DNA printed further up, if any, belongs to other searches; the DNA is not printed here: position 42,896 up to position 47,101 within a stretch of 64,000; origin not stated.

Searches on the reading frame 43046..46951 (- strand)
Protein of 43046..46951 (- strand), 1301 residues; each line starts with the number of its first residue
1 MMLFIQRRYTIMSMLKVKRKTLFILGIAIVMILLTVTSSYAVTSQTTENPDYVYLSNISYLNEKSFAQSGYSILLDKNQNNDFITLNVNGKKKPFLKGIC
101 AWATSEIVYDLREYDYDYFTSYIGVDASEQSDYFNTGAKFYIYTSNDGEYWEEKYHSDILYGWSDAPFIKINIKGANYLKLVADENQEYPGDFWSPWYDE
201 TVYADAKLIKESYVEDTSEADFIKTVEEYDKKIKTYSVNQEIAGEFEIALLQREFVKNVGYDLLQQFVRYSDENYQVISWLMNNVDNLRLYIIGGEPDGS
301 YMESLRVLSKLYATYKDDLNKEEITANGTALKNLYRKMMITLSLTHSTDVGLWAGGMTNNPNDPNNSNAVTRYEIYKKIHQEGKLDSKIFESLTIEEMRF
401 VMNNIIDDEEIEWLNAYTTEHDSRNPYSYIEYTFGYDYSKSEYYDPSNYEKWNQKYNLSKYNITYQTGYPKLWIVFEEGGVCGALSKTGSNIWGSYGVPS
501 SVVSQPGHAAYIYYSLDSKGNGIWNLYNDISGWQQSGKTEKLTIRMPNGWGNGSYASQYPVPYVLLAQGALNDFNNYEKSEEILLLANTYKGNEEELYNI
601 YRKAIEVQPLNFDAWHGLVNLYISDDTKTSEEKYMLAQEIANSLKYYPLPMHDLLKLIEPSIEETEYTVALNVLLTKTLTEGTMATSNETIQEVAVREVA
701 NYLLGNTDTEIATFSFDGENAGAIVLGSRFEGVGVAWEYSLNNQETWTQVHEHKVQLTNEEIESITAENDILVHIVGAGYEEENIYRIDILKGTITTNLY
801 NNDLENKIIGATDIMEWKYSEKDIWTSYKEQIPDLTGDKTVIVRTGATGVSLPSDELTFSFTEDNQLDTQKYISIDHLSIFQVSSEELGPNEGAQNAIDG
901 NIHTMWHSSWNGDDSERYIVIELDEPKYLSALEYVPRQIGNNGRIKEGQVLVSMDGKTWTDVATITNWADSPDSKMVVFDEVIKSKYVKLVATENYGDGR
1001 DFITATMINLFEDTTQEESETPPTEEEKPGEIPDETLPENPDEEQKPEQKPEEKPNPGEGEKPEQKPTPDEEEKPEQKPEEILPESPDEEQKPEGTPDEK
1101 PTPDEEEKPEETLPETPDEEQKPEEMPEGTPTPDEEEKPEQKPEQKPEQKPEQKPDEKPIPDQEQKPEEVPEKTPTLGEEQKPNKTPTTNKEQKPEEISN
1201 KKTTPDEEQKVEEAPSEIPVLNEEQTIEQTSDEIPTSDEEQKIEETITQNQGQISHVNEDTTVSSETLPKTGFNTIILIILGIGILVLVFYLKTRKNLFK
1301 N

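Call 71: search_protein_families(library=pfam, proteins=[window:43046-46951:-], max_evalue=0.001)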
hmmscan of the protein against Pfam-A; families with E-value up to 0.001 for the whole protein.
window:43046-46951:- (1301 aa): 3 families
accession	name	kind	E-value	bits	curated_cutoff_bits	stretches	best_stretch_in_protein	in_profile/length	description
PF00754.31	F5_F8_type_C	-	4.6e-22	78.9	28.2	1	884-995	5-115/127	F5/8 type C domain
PF08305.17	NPCBM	-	6e-18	65.6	23.9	1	52-208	2-136/137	NPCBM/NEW2 domain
PF22633.2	F5_F8_type_C_2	-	3.6e-10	40.8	27.8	1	896-990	1-91/91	NedA-like, galactose-binding domain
